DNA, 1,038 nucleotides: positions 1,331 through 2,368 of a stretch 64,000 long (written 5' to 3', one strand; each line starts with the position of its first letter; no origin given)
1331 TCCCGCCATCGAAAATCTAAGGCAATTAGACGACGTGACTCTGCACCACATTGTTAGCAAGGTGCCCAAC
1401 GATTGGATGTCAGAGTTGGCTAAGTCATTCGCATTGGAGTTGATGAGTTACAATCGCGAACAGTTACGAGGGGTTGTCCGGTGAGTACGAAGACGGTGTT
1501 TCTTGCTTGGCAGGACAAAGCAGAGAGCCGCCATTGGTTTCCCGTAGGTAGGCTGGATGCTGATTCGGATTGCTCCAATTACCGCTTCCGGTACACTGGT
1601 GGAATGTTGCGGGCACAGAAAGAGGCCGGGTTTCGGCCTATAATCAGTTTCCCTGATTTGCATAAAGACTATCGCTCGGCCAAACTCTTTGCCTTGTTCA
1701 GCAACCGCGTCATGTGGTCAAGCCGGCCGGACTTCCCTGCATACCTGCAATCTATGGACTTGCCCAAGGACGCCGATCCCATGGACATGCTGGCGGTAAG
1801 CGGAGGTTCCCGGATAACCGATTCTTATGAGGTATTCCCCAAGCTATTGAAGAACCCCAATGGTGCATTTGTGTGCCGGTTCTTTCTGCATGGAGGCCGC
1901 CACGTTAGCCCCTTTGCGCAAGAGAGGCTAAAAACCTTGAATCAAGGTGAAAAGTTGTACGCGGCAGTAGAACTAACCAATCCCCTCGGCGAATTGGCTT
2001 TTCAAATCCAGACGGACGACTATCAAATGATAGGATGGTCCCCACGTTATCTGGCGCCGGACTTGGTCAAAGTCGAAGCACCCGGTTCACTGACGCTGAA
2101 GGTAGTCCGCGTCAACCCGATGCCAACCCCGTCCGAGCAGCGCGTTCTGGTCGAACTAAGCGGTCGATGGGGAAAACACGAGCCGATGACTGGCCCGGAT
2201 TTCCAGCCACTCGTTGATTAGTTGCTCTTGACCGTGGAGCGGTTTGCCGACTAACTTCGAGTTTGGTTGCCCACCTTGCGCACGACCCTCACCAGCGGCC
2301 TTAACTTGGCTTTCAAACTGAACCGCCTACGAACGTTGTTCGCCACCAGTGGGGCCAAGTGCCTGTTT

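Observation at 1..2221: Translationally coupled operon: two retropepsin-like proteases, a HipA-like kinase core and a HipS/HIRAN-like partner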

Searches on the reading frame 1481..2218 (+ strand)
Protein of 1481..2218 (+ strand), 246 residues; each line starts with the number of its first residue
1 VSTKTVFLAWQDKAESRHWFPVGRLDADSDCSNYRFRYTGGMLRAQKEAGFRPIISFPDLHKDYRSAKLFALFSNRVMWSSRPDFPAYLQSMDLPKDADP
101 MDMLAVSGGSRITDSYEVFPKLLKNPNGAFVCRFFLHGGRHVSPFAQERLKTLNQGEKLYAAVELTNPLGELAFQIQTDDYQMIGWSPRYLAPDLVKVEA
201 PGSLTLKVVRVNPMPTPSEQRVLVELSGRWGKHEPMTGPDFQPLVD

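Call 3: search_protein_families(library=pfam, proteins=[window:1481-2218:+], max_evalue=1)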
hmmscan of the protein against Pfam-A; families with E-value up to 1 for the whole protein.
window:1481-2218:+ (246 aa): 0 families

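Call 4: search_protein_families(library=ncbifam, proteins=[window:1481-2218:+], max_evalue=1)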
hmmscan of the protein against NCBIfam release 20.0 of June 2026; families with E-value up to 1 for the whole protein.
window:1481-2218:+ (246 aa): 1 family
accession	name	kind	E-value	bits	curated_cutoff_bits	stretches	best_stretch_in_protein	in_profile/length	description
TIGR00093.1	TIGR00093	subfamily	0.14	11.9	109.3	1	6-30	18-42/161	pseudouridine synthase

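Call 5: search_protein_families(library=padloc, proteins=[window:1481-2218:+], max_evalue=1)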
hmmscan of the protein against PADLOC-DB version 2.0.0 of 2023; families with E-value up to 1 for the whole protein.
window:1481-2218:+ (246 aa): 7 families
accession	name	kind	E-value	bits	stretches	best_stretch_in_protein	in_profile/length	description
PDLC04347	PDC-M03B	-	4.8e-77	256.8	1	1-244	1-242/245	-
PDLC04348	PDC-M03B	-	9.1e-56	187.3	1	1-241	1-242/248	-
PDLC04346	PDC-M03B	-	6e-43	145.3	1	52-244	2-204/262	-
PDLC04352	PDC-M03B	-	1.2e-35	121.3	1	4-232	6-232/250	-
PDLC04349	PDC-M03B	-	9.3e-31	105.2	1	4-224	8-225/232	-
PDLC04350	PDC-M03B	-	1.4e-19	68.5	1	20-239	20-236/280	-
PDLC04351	PDC-M03B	-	2.5e-13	48.1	1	15-189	16-189/255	-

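Call 7: search_protein_families(library=phrogs, proteins=[window:1481-2218:+], max_evalue=0.1)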
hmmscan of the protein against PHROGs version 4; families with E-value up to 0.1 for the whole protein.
window:1481-2218:+ (246 aa): 2 families
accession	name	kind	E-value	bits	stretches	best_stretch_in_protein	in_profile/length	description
phrog_8026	-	unknown function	5.2e-43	148.3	1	3-229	4-227/246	-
phrog_18569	-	unknown function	0.062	14.5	1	145-198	16-69/95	-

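Call 16: search_solved_structures(query=window:1481-2218:+, max_evalue=10, show_alignments=2)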
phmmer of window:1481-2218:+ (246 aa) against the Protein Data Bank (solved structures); distinct sequences matched with E-value up to 10: 0.

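Call 30: search_solved_structures(query=A2, max_evalue=10, show_alignments=3)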
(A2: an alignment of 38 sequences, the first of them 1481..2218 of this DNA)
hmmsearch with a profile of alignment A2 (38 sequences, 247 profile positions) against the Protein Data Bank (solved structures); distinct sequences matched with E-value up to 10: 1.
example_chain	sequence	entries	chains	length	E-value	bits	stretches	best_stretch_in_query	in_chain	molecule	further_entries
3k2y_A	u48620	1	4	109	1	12.3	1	138-207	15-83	uncharacterized protein lp_0118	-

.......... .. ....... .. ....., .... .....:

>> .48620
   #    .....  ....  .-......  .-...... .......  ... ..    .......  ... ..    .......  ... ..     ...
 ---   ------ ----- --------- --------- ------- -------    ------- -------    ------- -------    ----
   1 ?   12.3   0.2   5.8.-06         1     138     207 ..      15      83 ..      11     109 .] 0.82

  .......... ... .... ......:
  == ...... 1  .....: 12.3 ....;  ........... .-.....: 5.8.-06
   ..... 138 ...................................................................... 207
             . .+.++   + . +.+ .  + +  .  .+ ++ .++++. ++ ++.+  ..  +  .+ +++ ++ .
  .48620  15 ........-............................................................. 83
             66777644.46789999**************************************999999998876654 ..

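Call 31: search_protein_families(library=pfam, alignment_id=A2, max_evalue=1)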
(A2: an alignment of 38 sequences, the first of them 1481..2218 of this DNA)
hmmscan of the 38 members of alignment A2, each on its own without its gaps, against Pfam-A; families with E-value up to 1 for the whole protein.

A. member 1, window:1481-2218:+ (246 aa): 0 families

B. families by the number of members that match (of 38 scanned): 10 families
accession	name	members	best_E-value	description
PF08797.16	HIRAN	35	1.5e-08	HIRAN domain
PF13657.11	Couple_hipA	9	0.00044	HipA N-terminal domain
PF18896.5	SLT_3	4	0.014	Lysozyme like domain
PF08327.17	AHSA1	3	0.08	Activator of Hsp90 ATPase homolog 1-like protein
PF10633.15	NPCBM_assoc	2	0.061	NPCBM-associated, NEW3 domain of alpha-galactosidase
PF19450.4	DUF5988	1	0.016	Family of unknown function (DUF5988)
PF11460.13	DUF3007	1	0.024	Protein of unknown function (DUF3007)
PF05486.17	SRP9-21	1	0.1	Signal recognition particle 9 kDa protein (SRP9)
PF12565.13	DUF3747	1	0.14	Protein of unknown function (DUF3747)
PF13895.12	Ig_2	1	0.26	Immunoglobulin domain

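Call 36: predict_structure(alignment_id=A2)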
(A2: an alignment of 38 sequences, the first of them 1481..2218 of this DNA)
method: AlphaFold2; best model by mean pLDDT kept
length: 246 residues; sequences in the alignment: 38
mean_pLDDT: 85.3   pTM: 0.82
mean pLDDT of the five models: 85.3, 77.5, 74.0, 70.0, 63.5
residues with pLDDT >= 90: 101; 70-90: 123; 50-70: 21; < 50: 1
segments of 3 or more residues with pLDDT < 50: none
pLDDT, mean of each block of 10 residues (from residue 1): 83 78 87 89 93 92 92 69 84 84 74 71 91 86 88 93 76 88 88 85 87 81 92 91 94
secondary structure, 60 per line:
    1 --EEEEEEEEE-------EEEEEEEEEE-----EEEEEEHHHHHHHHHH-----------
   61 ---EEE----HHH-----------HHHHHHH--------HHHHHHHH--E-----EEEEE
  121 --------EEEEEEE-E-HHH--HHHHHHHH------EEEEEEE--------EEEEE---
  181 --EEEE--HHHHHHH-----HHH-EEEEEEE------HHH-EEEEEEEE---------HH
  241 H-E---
elements in order: E3-11 E19-28 E34-39 H40-49 E64-66 H85-91 H100-107 E116-120 E129-135 H144-151 E158-164 E173-177 E183-186 H189-195 E205-211 E222-229

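Call 39: fold_search(model_id=the predicted structure, library=pdb)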
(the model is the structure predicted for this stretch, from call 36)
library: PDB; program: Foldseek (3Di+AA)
matches with E <= 10: 560; with E <= 0.001: 2
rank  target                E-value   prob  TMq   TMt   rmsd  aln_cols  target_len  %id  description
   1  3k2y_B                9.9e-05  1.00  0.34  0.74   4.2       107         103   19  Crystal structure of protein lp_0118 from Lactobacillus plantarum,northeast structural genomics consortium target LpR9 (released 2009-11-17)
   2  3k2y_A                3.5e-04  1.00  0.31  0.67   4.6       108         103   18  Crystal structure of protein lp_0118 from Lactobacillus plantarum,northeast structural genomics consortium target LpR9 (released 2009-11-17)
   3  3k2y_C                1.1e-03  1.00  0.34  0.74   3.0       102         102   20  Crystal structure of protein lp_0118 from Lactobacillus plantarum,northeast structural genomics consortium target LpR9 (released 2009-11-17)
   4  3k2y_D                1.1e-03  1.00  0.33  0.74   3.1       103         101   19  Crystal structure of protein lp_0118 from Lactobacillus plantarum,northeast structural genomics consortium target LpR9 (released 2009-11-17)
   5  4s0n_B                1.6e-03  1.00  0.28  0.52   4.4       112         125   12  Crystal Structure of HLTF HIRAN Domain bound to DNA (released 2015-05-27)
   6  4s0n_C                2.3e-03  1.00  0.30  0.55   5.3       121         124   11  Crystal Structure of HLTF HIRAN Domain bound to DNA (released 2015-05-27)
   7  6kcs_A                3.8e-03  1.00  0.30  0.56   4.3       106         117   13  Crystal structure of HIRAN domain of HLTF in complex with duplex DNA (released 2020-06-10)
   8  4s0n_D                5.4e-03  1.00  0.30  0.54   5.3       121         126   11  Crystal Structure of HLTF HIRAN Domain bound to DNA (released 2015-05-27)
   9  4xzg_F                6.5e-03  1.00  0.29  0.55   4.8       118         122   13  Crystal structure of HIRAN domain of human HLTF (released 2015-04-15)
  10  4xzg_C                6.9e-03  1.00  0.29  0.54   4.5       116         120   16  Crystal structure of HIRAN domain of human HLTF (released 2015-04-15)
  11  4xzg_G                6.9e-03  1.00  0.30  0.54   6.6       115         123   14  Crystal structure of HIRAN domain of human HLTF (released 2015-04-15)
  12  4xzg_H                7.8e-03  1.00  0.29  0.54   5.1       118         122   13  Crystal structure of HIRAN domain of human HLTF (released 2015-04-15)
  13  4s0n_A                8.8e-03  1.00  0.29  0.55   3.9       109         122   13  Crystal Structure of HLTF HIRAN Domain bound to DNA (released 2015-05-27)
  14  4xzg_A                1.1e-02  0.99  0.27  0.51   4.7       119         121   13  Crystal structure of HIRAN domain of human HLTF (released 2015-04-15)
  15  5bnh_A                1.2e-02  1.00  0.29  0.54   3.9       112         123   14  Crystal structure of the HLTF HIRAN domain with a ssDNA fragment (released 2016-05-25)
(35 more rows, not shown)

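Call 73: search_dna_similar(query=window:1481-2218:+, collection=plasmids, mode=protein, max_rows=8)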
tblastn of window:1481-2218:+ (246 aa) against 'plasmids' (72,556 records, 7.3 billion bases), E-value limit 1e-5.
Records with a match: 8; places in all: 8; records where one place covers at least 80% of the query: 6.
Best place of each record, by identity: <60% 8.
By first word of the organism name: Mycolicibacterium 4; Nostoc 1; Oscillatoria 1; Rhodococcus 1; Nocardiopsis 1.
By predicted mobility (MOB-suite, as given by PLSDB): mobilizable 4; non-mobilizable 3; conjugative 1.
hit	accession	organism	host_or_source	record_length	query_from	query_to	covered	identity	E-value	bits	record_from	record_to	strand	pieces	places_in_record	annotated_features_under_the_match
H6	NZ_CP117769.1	Nostoc sp. UHCC 0926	whole organism,lichen surface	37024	4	246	99%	39.3%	1e-48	178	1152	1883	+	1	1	HIRAN domain-containing protein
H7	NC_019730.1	Oscillatoria nigro-viridis PCC 7112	-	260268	2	244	99%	39.3%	2e-48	177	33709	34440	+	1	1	HIRAN domain-containing protein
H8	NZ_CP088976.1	Rhodococcus pyridinivorans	pure culture,soil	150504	3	229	92%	34.3%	2e-25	111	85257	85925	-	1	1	HIRAN domain-containing protein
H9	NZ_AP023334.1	Mycolicibacterium sp. TY66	-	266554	3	242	98%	30.3%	1e-22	103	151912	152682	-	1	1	hypothetical protein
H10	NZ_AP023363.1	Mycolicibacterium sp. TY81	-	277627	3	242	98%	30.3%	1e-22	103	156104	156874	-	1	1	hypothetical protein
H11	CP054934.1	Nocardiopsis flavescens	Single Cell,marine sediment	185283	6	226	90%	31.9%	2e-20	97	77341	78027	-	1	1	hypothetical protein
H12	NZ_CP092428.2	Mycolicibacterium rufum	-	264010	24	216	78%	34.9%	3e-18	91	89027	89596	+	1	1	HIRAN domain-containing protein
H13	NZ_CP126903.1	Mycolicibacterium vanbaalenii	cell culture,soil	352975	24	216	78%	33.8%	1e-17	89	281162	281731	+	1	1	HIRAN domain-containing protein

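Call 74: get_annotated_region(hit=H7, flank=3000)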
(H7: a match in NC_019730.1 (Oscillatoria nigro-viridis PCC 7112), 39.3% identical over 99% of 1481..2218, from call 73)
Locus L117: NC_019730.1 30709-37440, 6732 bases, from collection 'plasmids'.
description: Oscillatoria nigro-viridis PCC 7112 plasmid pOSC7112.02, complete sequence
organism: Oscillatoria nigro-viridis PCC 7112 (NCBI taxid 179408)
taxonomy: Bacteria; Cyanobacteriota; Cyanophyceae; Oscillatoriales; Oscillatoriaceae; Oscillatoria; Oscillatoria nigro-viridis; Oscillatoria nigro-viridis PCC 7112
host: -; source: -; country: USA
typing (MOB-suite, as given by PLSDB): conjugative; replicon rep_cluster_309; relaxase MOBP; mating-pair formation MPF_T
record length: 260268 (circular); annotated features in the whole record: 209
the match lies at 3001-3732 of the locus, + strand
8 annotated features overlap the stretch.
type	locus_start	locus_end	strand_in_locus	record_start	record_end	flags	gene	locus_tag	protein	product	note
CDS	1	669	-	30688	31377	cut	-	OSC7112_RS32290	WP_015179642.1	hypothetical protein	-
CDS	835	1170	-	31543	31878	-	-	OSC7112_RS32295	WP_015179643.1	XisI protein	-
CDS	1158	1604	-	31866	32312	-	-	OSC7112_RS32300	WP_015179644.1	XisH family protein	-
CDS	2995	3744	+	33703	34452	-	-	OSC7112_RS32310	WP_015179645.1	HIRAN domain-containing protein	-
CDS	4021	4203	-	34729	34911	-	-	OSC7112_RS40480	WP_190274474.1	hypothetical protein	-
CDS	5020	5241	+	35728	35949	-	-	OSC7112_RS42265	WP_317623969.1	hypothetical protein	-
CDS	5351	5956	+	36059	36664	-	-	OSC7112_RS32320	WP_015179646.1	Uma2 family endonuclease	-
CDS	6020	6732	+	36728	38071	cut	-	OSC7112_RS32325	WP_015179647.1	helix-turn-helix transcriptional regulator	-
